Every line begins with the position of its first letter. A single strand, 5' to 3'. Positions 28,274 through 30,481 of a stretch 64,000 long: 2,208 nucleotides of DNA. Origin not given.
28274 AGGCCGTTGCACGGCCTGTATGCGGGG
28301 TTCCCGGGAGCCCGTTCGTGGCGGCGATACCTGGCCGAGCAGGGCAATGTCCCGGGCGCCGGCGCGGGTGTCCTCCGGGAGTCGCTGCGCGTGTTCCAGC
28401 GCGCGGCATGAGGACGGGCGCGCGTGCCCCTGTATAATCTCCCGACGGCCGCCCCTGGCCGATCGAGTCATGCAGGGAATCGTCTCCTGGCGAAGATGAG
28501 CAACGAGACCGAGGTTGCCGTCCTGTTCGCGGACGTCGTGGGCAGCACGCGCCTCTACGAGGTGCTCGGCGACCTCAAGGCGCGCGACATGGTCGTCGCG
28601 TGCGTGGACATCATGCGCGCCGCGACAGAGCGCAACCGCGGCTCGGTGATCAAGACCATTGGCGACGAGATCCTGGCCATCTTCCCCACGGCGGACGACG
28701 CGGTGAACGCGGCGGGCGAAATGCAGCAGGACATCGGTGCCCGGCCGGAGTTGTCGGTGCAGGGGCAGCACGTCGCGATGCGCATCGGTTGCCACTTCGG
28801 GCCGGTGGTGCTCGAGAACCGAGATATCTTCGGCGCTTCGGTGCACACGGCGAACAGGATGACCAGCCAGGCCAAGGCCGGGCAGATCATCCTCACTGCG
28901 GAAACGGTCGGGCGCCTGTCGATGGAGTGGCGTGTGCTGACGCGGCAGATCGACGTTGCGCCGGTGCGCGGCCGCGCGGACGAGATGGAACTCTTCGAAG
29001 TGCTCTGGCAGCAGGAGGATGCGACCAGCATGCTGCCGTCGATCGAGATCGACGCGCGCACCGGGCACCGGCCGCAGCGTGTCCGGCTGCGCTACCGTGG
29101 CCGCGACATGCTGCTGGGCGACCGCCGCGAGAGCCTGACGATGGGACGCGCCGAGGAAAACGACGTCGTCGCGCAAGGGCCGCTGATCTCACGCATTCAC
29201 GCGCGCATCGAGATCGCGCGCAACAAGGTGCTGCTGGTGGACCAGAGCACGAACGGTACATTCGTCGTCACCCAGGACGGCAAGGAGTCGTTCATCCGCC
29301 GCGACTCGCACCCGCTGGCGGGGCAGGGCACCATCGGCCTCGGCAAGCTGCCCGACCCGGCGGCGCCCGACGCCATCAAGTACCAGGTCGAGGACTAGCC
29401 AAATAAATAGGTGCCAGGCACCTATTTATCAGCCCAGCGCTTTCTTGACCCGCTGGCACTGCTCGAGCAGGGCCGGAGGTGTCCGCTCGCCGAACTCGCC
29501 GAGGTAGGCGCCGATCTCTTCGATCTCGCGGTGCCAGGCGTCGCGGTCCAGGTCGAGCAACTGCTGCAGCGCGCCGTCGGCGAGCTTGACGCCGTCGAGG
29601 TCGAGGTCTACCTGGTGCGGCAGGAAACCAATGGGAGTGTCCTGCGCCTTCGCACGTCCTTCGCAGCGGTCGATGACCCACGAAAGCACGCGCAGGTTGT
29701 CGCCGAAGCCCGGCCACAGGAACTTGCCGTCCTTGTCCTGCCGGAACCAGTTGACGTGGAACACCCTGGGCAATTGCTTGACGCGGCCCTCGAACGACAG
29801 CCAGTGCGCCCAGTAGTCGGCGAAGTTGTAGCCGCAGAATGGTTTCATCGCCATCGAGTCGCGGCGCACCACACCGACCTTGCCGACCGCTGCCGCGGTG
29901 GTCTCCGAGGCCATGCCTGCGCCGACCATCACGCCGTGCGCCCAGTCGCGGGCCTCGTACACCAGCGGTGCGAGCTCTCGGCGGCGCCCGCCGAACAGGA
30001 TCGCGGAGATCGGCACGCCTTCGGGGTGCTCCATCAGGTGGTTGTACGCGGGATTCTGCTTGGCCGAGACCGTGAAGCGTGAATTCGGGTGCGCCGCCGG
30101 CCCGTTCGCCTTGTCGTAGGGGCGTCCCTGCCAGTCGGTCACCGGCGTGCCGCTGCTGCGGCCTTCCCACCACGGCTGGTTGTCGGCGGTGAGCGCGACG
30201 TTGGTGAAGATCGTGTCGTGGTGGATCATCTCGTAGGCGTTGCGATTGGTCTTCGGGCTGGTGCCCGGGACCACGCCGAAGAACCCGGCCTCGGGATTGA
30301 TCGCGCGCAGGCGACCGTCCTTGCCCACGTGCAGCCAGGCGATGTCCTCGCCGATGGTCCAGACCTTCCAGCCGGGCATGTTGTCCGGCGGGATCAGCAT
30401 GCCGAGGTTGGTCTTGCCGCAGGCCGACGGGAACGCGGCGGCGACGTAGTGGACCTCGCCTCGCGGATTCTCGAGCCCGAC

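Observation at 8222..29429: Every REP copy sits on or within a few nt of a stop codon and often supplies the stop and the last residues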

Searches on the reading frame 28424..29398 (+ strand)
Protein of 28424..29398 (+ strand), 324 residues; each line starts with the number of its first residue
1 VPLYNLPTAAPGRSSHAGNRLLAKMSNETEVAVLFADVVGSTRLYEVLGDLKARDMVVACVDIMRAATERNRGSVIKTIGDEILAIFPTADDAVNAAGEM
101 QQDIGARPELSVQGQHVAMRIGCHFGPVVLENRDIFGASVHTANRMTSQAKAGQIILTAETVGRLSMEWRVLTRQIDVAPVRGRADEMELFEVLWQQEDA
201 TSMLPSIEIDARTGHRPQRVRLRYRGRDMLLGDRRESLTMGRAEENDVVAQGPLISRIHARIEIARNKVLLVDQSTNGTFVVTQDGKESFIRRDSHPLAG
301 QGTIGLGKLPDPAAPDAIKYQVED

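Call 8: search_protein_families(library=pfam, proteins=[window:28424-29398:+])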
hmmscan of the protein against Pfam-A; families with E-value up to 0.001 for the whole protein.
window:28424-29398:+ (324 aa): 3 families
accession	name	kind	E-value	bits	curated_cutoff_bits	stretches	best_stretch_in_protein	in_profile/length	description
PF00211.25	Guanylate_cyc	-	1.5e-20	74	21.9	1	25-189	3-177/183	Adenylate and Guanylate cyclase catalytic domain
PF00498.31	FHA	-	1.1e-11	45.4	20.7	1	239-285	2-47/67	FHA domain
PF16697.10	Yop-YscD_cpl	-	0.00026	21.6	33.2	1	235-287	16-69/94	Inner membrane component of T3SS, cytoplasmic domain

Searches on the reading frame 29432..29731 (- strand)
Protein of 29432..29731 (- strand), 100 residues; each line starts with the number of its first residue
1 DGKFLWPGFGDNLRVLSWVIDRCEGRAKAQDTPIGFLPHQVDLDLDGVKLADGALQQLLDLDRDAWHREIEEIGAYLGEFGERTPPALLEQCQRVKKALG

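Call 32: search_solved_structures(query=window:29432-29731:-, show_alignments=2)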
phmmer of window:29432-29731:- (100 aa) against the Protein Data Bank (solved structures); distinct sequences matched with E-value up to 0.001: 23.
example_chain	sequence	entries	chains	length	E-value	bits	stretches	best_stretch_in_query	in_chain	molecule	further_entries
5i67_A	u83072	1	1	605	2.1e-20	76.5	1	1-100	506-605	Phosphoenolpyruvate carboxykinase [GTP]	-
4wiu_A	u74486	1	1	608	2.1e-20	76.4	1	1-100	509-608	Phosphoenolpyruvate carboxykinase [GTP]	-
4wie_A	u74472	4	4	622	2.2e-20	76.4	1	1-100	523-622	Phosphoenolpyruvate carboxykinase [GTP]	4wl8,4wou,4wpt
4wpu_A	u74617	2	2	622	2.2e-20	76.4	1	1-100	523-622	Phosphoenolpyruvate carboxykinase [GTP]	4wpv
4rcg_A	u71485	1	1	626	2.3e-20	76.4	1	1-100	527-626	Phosphoenolpyruvate carboxykinase [GTP]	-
4r43_A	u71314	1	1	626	2.3e-20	76.3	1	1-100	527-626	Phosphoenolpyruvate carboxykinase [GTP]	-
2zci_A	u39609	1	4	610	9.3e-19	71.2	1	1-96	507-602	Phosphoenolpyruvate carboxykinase [GTP]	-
4gmm_A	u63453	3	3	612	1.1e-17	67.7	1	1-87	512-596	Phosphoenolpyruvate carboxykinase, cytosolic [GTP]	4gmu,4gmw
4gmz_A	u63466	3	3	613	1.1e-17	67.7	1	1-87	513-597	Phosphoenolpyruvate carboxykinase, cytosolic [GTP]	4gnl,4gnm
4gno_A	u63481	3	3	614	1.1e-17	67.7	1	1-87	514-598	Phosphoenolpyruvate carboxykinase, cytosolic [GTP]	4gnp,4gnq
3moe_A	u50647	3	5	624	1.1e-17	67.7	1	1-87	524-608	Phosphoenolpyruvate carboxykinase, cytosolic [GTP]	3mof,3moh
2qew_A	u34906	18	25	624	1.1e-17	67.7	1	1-87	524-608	Phosphoenolpyruvate carboxykinase, cytosolic [GTP]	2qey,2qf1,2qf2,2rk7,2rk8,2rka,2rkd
4ox2_A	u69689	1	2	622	1.1e-17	67.7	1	1-87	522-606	Phosphoenolpyruvate carboxykinase, cytosolic [GTP]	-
5v95_A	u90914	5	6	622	1.1e-17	67.7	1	1-87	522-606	Phosphoenolpyruvate carboxykinase, cytosolic [GTP]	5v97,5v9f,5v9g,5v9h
4ywb_A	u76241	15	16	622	1.1e-17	67.7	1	1-87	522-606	Phosphoenolpyruvate carboxykinase, cytosolic [GTP]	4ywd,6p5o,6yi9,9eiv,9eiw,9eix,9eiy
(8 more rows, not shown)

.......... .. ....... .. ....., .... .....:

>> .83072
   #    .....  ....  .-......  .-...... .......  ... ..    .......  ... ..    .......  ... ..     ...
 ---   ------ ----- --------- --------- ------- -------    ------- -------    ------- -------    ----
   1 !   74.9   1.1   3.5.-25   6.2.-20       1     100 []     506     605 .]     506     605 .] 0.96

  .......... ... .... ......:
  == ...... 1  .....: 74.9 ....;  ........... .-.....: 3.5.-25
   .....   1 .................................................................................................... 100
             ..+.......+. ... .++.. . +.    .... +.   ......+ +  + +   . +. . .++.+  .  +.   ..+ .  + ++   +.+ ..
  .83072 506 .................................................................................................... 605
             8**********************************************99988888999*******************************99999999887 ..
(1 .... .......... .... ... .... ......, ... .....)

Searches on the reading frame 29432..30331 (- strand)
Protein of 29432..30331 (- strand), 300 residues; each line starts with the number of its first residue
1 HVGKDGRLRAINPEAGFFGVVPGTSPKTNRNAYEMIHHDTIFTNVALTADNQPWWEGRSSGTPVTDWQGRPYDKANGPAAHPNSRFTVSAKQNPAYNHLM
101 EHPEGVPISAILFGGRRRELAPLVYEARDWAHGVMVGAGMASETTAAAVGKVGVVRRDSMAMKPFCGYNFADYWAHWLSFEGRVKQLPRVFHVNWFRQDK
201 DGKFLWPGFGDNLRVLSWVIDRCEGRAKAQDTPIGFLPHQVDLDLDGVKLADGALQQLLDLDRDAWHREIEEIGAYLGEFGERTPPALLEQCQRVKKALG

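Call 49: find_related_loci(query=window:29432-30331:-, collection=metagenome_contigs, flank=2500)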
Query window:29432-30331:- (300 aa) in metagenome_contigs; peptide patterns used: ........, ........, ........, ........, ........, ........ (x = any residue, [..] = any of these).
473 stretches matched a pattern; 431 encode a relative of the query (tblastn E <= 1e-3); the best 80 are kept; 80 distinct loci.
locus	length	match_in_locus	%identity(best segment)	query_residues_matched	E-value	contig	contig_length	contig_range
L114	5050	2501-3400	89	1-300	0e+0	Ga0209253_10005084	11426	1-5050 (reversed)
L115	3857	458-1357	89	1-300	0e+0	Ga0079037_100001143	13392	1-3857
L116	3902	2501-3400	89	1-300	0e+0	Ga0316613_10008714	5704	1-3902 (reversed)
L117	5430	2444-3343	88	1-300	0e+0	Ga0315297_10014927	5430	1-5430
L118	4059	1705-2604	87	1-300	0e+0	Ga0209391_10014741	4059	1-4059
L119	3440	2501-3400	87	1-300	0e+0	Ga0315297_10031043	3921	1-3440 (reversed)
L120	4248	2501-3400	87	1-300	0e+0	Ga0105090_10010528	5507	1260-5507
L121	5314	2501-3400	88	1-300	0e+0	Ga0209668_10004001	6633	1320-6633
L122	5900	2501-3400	87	1-300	0e+0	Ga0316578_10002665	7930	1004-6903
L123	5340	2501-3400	87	1-300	0e+0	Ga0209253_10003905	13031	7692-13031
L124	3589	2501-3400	87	1-300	0e+0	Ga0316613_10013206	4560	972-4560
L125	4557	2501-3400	87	1-300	0e+0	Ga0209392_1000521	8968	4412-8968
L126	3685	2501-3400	87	1-300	0e+0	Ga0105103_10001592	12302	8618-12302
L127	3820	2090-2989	86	1-300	0e+0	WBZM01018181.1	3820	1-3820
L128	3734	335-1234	87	1-300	0e+0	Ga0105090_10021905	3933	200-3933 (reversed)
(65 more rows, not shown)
